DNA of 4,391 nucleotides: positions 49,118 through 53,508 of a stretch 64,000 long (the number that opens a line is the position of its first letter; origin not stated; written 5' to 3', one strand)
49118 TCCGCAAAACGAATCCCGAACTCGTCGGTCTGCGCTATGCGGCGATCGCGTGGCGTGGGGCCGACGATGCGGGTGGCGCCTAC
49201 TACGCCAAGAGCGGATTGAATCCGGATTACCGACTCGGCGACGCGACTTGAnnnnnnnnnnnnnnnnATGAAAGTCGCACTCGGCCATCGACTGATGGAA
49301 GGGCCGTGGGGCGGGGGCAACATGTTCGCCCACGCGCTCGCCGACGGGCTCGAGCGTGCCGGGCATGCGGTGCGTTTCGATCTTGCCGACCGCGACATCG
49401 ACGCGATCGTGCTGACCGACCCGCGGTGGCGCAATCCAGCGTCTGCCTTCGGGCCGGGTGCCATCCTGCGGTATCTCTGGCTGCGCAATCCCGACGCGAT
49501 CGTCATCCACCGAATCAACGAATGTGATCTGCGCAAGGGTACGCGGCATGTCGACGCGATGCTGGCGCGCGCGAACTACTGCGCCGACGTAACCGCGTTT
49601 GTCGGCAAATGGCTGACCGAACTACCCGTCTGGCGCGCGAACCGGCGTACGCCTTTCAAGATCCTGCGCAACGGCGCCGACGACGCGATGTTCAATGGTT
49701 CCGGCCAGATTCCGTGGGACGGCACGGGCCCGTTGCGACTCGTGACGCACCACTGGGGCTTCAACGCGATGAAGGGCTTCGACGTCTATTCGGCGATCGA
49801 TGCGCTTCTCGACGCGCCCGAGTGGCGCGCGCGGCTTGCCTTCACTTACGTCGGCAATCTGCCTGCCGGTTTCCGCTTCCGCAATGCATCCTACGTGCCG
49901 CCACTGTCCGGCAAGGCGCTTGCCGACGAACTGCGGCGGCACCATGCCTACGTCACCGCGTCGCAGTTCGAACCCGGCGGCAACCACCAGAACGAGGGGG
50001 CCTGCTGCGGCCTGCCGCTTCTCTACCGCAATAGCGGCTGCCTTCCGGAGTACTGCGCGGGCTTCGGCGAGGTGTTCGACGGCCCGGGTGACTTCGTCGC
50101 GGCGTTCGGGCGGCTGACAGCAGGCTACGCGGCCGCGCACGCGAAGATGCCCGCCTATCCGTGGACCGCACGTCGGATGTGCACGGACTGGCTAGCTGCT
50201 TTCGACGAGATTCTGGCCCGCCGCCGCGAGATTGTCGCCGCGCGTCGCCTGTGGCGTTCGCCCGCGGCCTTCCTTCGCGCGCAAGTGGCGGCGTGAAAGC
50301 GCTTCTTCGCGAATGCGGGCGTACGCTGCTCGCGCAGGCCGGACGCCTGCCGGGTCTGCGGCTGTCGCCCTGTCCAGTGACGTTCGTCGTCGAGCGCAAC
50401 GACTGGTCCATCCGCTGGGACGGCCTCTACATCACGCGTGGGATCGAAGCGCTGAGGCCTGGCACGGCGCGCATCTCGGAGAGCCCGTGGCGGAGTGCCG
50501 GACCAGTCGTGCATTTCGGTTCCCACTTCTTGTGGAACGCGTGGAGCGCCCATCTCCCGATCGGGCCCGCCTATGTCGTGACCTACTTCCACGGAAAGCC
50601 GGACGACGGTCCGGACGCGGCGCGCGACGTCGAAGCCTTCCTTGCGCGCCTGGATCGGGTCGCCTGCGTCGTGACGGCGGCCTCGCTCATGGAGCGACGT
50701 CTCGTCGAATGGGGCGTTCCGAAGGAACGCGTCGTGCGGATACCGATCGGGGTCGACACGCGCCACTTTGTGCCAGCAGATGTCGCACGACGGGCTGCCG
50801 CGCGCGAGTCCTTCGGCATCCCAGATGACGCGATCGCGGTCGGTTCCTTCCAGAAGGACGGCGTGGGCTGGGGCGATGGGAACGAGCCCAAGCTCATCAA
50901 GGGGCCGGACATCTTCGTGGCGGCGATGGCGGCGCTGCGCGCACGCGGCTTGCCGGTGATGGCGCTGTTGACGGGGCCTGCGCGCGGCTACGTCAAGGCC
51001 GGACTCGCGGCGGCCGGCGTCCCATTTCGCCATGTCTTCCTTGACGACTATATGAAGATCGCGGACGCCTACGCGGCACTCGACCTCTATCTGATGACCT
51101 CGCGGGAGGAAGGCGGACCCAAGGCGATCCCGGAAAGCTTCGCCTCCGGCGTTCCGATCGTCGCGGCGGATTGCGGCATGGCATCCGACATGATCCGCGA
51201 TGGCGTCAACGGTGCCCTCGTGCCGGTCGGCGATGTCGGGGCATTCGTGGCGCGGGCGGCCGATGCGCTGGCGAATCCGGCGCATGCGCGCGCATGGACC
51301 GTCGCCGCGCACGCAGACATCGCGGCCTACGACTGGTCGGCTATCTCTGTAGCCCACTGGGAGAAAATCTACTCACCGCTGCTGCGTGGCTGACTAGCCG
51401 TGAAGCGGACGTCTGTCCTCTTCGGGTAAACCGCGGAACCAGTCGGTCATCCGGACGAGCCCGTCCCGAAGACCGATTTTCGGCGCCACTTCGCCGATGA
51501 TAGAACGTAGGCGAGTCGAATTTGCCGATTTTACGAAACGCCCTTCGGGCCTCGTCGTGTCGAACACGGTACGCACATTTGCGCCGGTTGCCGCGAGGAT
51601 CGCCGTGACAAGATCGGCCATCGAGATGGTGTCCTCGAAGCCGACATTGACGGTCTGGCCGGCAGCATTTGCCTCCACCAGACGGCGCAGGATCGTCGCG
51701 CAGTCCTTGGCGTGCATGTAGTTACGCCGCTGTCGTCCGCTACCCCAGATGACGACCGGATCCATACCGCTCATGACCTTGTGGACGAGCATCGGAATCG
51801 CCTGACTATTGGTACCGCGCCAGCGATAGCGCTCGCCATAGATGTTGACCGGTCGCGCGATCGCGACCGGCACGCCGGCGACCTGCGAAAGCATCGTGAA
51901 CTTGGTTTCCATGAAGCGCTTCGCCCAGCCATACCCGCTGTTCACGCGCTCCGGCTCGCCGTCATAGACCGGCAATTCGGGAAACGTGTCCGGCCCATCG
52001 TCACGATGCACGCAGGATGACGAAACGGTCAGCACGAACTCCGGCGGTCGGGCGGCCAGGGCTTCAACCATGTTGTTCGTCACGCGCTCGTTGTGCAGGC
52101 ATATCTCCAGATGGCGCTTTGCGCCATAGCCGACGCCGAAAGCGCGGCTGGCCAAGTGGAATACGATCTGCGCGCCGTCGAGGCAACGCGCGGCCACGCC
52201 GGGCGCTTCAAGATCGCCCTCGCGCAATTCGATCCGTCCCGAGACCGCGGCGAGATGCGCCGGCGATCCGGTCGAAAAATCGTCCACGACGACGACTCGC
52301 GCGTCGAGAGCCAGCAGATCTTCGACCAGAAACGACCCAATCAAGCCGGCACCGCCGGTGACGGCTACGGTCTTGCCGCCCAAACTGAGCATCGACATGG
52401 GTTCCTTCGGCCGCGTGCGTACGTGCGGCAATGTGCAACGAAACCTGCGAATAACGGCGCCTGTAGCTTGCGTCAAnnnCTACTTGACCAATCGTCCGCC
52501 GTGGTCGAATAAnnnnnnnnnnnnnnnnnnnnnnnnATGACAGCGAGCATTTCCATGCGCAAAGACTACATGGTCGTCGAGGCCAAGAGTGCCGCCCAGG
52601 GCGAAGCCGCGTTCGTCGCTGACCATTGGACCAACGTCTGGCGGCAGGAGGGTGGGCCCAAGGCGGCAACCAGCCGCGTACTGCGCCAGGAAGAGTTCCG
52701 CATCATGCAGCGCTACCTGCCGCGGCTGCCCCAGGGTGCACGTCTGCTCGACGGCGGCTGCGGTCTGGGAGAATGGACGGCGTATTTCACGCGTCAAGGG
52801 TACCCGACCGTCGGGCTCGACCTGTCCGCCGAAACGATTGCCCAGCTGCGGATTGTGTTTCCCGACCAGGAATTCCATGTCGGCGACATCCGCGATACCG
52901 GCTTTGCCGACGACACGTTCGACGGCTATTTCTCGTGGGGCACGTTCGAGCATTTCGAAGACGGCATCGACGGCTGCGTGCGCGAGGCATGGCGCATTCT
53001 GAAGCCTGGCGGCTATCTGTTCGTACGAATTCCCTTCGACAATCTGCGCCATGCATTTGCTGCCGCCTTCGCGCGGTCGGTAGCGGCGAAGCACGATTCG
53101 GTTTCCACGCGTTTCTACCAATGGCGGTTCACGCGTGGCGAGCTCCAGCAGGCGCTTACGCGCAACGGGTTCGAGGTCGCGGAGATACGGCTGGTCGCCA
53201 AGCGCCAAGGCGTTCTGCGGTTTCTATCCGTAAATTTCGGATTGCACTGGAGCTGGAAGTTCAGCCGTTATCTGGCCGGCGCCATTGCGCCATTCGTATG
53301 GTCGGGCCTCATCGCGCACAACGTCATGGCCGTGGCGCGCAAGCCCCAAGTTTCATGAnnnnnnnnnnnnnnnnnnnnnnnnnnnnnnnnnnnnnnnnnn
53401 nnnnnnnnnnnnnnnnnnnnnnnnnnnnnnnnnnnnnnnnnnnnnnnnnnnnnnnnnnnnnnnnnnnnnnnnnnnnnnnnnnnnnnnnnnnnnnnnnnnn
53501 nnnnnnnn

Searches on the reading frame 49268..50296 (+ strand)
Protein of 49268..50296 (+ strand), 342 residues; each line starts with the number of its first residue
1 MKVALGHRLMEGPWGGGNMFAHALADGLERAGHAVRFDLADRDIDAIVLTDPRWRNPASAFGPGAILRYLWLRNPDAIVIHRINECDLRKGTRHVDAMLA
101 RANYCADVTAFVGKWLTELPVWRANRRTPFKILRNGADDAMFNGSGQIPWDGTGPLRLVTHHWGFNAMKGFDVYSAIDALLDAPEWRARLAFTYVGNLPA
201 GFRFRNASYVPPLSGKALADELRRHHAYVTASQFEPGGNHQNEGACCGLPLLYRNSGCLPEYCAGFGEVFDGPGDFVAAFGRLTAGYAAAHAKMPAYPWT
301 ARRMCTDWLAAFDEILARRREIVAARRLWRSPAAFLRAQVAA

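Call 5: search_protein_families(library=pfam, proteins=[window:49268-50296:+], max_evalue=0.01)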
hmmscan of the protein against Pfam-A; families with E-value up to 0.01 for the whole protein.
window:49268-50296:+ (342 aa): 0 families

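Call 6: search_protein_families(library=ncbifam, proteins=[window:49268-50296:+], max_evalue=0.01)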
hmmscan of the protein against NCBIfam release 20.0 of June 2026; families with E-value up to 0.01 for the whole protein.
window:49268-50296:+ (342 aa): 0 families

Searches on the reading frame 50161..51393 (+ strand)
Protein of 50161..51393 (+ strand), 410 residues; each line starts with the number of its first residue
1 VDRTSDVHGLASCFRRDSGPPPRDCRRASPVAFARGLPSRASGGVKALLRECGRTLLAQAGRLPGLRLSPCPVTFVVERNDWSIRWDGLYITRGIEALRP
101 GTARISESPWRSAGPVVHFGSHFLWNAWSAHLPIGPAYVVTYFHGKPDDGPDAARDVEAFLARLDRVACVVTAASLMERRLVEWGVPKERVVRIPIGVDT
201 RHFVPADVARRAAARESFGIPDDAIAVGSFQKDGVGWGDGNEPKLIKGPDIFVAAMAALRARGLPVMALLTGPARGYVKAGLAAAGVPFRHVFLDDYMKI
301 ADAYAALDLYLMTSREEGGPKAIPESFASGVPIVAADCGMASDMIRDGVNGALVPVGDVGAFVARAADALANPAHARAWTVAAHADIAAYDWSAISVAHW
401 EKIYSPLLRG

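Call 8: search_protein_families(library=pfam, proteins=[window:50161-51393:+], max_evalue=0.001)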
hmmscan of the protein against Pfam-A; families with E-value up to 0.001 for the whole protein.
window:50161-51393:+ (410 aa): 5 families
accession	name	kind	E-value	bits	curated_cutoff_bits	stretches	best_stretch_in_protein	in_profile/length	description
PF13692.12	Glyco_trans_1_4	-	9.3e-19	68.5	27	1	246-372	14-142/142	Glycosyl transferases group 1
PF00534.26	Glycos_transf_1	-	1.7e-16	60.7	26.4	1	247-383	28-169/172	Glycosyl transferases group 1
PF13439.12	Glyco_transf_4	-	1.3e-05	25.8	28.5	1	117-201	76-169/170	Glycosyltransferase Family 4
PF13579.12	Glyco_trans_4_4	-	0.00026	21.8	29.7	1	121-197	80-158/158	Glycosyl transferase 4-like domain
PF20706.3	GT4-conflict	-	0.00056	19.4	26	0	246-394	211-380/385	Family 4 Glycosyltransferase in conflict systems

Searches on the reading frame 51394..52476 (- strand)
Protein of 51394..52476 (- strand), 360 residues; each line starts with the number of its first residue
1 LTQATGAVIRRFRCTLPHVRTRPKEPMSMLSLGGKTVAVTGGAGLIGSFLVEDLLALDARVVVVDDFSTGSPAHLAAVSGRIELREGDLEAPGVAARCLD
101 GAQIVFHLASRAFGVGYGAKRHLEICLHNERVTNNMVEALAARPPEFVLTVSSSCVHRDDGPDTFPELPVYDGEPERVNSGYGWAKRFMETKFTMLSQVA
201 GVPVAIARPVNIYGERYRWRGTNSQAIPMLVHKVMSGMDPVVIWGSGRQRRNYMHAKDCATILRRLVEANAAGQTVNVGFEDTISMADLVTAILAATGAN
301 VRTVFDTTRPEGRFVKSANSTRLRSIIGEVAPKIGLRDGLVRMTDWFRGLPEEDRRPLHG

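Call 8: search_protein_families(library=pfam, proteins=[window:51394-52476:-], max_evalue=0.001)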
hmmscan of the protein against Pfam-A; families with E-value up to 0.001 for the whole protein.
window:51394-52476:- (360 aa): 6 families
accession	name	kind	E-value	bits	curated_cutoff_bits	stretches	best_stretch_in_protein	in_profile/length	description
PF01370.27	Epimerase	-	2.4e-39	135.6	20.9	1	37-279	1-240/240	NAD dependent epimerase/dehydratase family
PF16363.11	GDP_Man_Dehyd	-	9.2e-20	71.8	27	1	39-302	2-271/332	GDP-mannose 4,6 dehydratase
PF07993.18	NAD_binding_4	-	1.7e-06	27.8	20.1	0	98-231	85-226/258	Male sterility protein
PF13460.12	NAD_binding_10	-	1.9e-06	28.3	27.2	1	41-165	1-109/184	NAD(P)H-binding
PF01073.25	3Beta_HSD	-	2.3e-06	27.3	22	1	38-143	1-106/280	3-beta hydroxysteroid dehydrogenase/isomerase family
PF05368.20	NmrA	-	0.00014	22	27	0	35-110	3-78/298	NmrA-like family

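Call 47: search_protein_families(library=ncbifam, proteins=[window:51394-52476:-], max_evalue=0.0001)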
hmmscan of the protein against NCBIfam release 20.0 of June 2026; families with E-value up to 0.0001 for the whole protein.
window:51394-52476:- (360 aa): 18 families
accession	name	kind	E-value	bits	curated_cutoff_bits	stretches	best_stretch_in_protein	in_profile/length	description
NF047922.1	GDPFucSynFcl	equivalog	1.5e-25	90.3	500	1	105-347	57-301/308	GDP-L-fucose synthase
TIGR04180.1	EDH_00030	hypoth_equivalog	2.1e-22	79.6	475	1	37-310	1-271/297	NAD-dependent 4,6-dehydratase LegB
TIGR01181.1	dTDP_gluc_dehyt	equivalog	5.9e-19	68.3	365.1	1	37-348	2-312/321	dTDP-glucose 4,6-dehydratase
TIGR01179.1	galE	equivalog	1.9e-18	66.4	262.3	1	37-325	2-303/332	UDP-glucose 4-epimerase GalE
TIGR02197.1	heptose_epim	equivalog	4.3e-13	49.1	274.6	1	38-301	2-264/316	ADP-glyceromanno-heptose 6-epimerase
NF042422.1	oxyalk_red_OleD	equivalog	1.4e-10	41.1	580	1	37-300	3-253/329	2-alkyl-3-oxoalkanoate reductase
NF011728.1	PRK15181.1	equivalog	2e-09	36.9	760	1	29-290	10-275/348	Vi polysaccharide biosynthesis UDP-N-acetylglucosaminuronic acid C-4 epimerase TviC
NF007582.0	PRK10217.1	equivalog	3.4e-09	36.3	698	0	198-293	176-266/355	dTDP-glucose 4,6-dehydratase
NF008360.0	PRK11150.1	equivalog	1.1e-08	34.6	452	1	37-313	2-271/310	ADP-glyceromanno-heptose 6-epimerase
NF042423.1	oxyalk_red_Shew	equivalog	3.1e-08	33.1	580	1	34-297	8-257/331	2-alkyl-3-oxoalkanoate reductase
NF007490.0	PRK10084.1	subfamily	1.8e-07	30.5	649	0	195-293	180-273/361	dTDP-glucose 4,6-dehydratase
TIGR01777.1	yfcH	hypoth_equivalog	2.1e-07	30.8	207.35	0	37-156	1-113/292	TIGR01777 family oxidoreductase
TIGR03466.1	HpnA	hypoth_equivalog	4.2e-07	29.2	367.65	1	36-302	2-251/327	hopanoid-associated sugar epimerase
NF050030.1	thlkprotThyD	equivalog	6.2e-07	28.9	400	1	37-156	3-124/305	thylakoid membrane protein ThyD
NF007956.0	PRK10675.1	subfamily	8.6e-06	25.1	394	1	37-307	3-290/338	UDP-glucose 4-epimerase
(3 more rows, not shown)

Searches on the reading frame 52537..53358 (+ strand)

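Call 8: search_protein_families(library=pfam, proteins=[window:52537-53358:+], max_evalue=0.001)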
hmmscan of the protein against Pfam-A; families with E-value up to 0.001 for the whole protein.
window:52537-53358:+ (273 aa): 7 families
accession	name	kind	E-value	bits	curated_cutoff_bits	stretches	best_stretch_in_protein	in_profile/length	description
PF08241.18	Methyltransf_11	-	7.3e-20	71.9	21.2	1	71-163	1-95/95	Methyltransferase domain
PF13489.12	Methyltransf_23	-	1e-19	71.3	27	1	55-216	11-163/164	Methyltransferase domain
PF13649.12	Methyltransf_25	-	3.7e-17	63.3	27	1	71-159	2-97/97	Methyltransferase domain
PF13847.12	Methyltransf_31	-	3.4e-09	37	27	1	67-166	4-112/145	Methyltransferase domain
PF08242.18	Methyltransf_12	-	5.8e-09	37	30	1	71-161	1-98/98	Methyltransferase domain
PF02353.26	CMAS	-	4.1e-05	23.5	27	1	63-163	59-164/273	Mycolic acid cyclopropane synthetase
PF01209.24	Ubie_methyltran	-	0.00037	20.4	20.1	1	66-163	47-151/233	ubiE/COQ5 methyltransferase family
